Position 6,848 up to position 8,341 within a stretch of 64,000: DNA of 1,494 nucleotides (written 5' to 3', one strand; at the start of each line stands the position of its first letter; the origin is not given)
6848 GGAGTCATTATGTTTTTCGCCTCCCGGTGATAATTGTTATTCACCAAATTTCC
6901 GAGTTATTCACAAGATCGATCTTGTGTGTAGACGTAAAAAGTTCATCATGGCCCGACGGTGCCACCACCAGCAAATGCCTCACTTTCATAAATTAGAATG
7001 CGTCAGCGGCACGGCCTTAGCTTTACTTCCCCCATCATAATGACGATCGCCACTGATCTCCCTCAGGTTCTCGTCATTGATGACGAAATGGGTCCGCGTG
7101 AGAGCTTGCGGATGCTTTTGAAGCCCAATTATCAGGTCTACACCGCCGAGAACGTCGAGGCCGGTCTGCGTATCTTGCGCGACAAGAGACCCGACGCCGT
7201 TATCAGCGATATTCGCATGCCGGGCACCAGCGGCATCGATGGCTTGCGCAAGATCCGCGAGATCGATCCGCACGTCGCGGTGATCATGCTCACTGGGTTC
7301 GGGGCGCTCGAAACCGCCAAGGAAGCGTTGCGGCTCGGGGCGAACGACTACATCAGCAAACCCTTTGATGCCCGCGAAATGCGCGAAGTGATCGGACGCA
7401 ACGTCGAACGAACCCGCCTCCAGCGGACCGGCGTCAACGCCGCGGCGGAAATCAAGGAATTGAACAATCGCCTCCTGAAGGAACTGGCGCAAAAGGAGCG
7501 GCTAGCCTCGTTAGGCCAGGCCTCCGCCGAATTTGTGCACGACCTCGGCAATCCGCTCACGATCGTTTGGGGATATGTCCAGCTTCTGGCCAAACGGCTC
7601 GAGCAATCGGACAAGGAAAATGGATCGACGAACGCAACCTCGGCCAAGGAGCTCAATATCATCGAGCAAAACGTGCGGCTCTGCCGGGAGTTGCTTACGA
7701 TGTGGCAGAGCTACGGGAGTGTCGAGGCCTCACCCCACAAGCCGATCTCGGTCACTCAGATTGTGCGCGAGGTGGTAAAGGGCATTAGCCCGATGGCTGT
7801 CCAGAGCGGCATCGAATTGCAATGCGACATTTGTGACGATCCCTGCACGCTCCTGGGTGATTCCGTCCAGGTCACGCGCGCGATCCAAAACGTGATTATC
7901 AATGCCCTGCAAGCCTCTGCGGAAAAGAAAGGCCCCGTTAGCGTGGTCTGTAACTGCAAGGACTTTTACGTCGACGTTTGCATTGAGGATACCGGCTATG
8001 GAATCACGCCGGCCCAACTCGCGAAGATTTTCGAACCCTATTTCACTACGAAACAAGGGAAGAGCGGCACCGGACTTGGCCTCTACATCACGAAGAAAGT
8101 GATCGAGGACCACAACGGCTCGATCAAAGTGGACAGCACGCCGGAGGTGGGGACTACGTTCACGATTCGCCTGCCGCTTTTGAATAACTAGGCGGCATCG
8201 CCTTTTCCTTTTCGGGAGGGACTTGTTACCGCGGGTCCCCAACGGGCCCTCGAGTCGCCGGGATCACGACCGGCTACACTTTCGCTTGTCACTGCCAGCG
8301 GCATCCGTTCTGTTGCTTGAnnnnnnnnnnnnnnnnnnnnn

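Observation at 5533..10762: Orphan small LanB (PEARL-like) enzyme clustered with an atypical ketosynthase and sensor kinases; no LanC, elimination domain or visible precursor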

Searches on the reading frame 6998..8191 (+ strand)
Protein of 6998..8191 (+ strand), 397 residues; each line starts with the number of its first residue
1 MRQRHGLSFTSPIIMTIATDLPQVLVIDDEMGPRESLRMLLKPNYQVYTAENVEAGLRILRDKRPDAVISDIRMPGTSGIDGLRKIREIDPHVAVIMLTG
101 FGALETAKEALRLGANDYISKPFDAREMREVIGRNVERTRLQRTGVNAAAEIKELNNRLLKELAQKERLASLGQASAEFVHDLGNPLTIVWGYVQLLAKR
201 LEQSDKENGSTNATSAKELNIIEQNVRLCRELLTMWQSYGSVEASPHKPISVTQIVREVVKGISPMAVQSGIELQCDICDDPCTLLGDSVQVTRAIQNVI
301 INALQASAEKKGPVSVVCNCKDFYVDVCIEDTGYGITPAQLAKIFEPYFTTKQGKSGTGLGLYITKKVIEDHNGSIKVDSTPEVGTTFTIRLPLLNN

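Call 3: search_protein_families(library=pfam, proteins=[window:6998-8191:+], max_evalue=0.01)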
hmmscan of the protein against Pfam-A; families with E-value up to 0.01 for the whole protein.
window:6998-8191:+ (397 aa): 5 families
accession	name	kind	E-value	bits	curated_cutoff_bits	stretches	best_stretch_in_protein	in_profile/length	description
PF00072.30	Response_reg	-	1.4e-28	99.7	30.2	1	24-132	1-110/111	Response regulator receiver domain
PF02518.31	HATPase_c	-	2.5e-26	92.8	26.4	1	287-394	1-109/111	Histidine kinase-, DNA gyrase B-, and HSP90-like ATPase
PF13589.12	HATPase_c_3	-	4.5e-05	23.9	25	1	292-353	3-62/137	Histidine kinase-, DNA gyrase B-, and HSP90-like ATPase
PF00512.31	HisKA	-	9.4e-05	22.8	26.9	1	173-233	3-54/66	His Kinase A (phospho-acceptor) domain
PF13581.12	HATPase_c_2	-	0.0041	17.5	27.4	1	295-390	35-125/127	Histidine kinase-like ATPase domain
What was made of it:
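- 6998..8191 (+): Receiver (REC) domain fused to a HisKA-HATPase histidine kinase (397 aa), directly upstream of the ligase gene. Pfam Response_reg 24-132, HisKA 173-233, HATPase_c 287-394 (call 3).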

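Call 4: search_protein_families(library=ncbifam, proteins=[window:6998-8191:+], max_evalue=0.01)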
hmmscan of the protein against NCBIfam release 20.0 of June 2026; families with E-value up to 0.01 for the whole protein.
window:6998-8191:+ (397 aa): 165 families (the best 25 are shown)
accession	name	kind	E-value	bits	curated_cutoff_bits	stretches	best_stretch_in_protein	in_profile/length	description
NF008468.0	PRK11360.1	equivalog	1.5e-49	168.9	646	1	157-394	381-608/616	two-component system sensor histidine kinase AtoS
NF007688.0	PRK10364.1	equivalog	2.8e-40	138.4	479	1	155-394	223-451/460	two-component system sensor histidine kinase ZraS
NF052574.1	HisKinEspCMyxo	equivalog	9.1e-40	136.5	1200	2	158-393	403-636/785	serine histidine kinase EspC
NF010411.0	PRK13837.1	equivalog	1.3e-38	132.6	647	1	156-394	434-675/828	two-component system VirA-like sensor kinase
NF052573.1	HisKinEspAMyxo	equivalog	6e-35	120.5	1400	2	158-393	370-610/755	serine histidine kinase EspA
NF038297.2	hybrid_HK_HrmK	equivalog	7.4e-35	120.7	725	2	174-395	237-458/607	hybrid histidine kinase/response regulator HrmK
NF008099.0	PRK10841.1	equivalog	3.3e-34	117.8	920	2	160-396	456-692/949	two-component system sensor histidine kinase RcsC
TIGR02956.1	TMAO_torS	equivalog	2.5e-32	112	676.5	2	240-394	528-682/967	TMAO reductase system sensor histidine kinase/response regulator TorS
NF008318.0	PRK11107.1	equivalog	1.1e-31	109.8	890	2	177-394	298-518/920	two-component sensor histidine kinase BarA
NF010076.0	PRK13557.1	subfamily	1.5e-31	109.4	631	2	162-394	153-394/540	histidine kinase famiy protein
NF041735.1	hist_kin_RppB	equivalog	2.7e-31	108.8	400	1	174-393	218-438/438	two-component system sensor histidine kinase RppB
NF011874.0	PRK15347.1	equivalog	3e-31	108.3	852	2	249-394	470-614/921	two component system sensor kinase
TIGR02966.1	phoR_proteo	equivalog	3.3e-30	105.2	334.2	1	177-392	119-333/333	phosphate regulon sensor histidine kinase PhoR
NF008543.0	PRK11466.1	equivalog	8.6e-30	103.3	982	1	147-395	418-663/914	TMAO reductase system sensor histidine kinase/response regulator TorS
NF047466.1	hybrid_RR_LvrB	exception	1.5e-28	100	500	1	45-394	30-376/377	hybrid histidine kinase/response regulator LvrB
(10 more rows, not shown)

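Call 81: search_protein_families(library=padloc, proteins=[window:6998-8188:+], max_evalue=0.001)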
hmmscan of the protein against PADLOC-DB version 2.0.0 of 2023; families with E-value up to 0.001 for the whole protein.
window:6998-8188:+ (397 aa): 1 family
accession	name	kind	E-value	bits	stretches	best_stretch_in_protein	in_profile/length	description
PDLC04647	PDC-M43B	-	0.00057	17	1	312-382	247-321/347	-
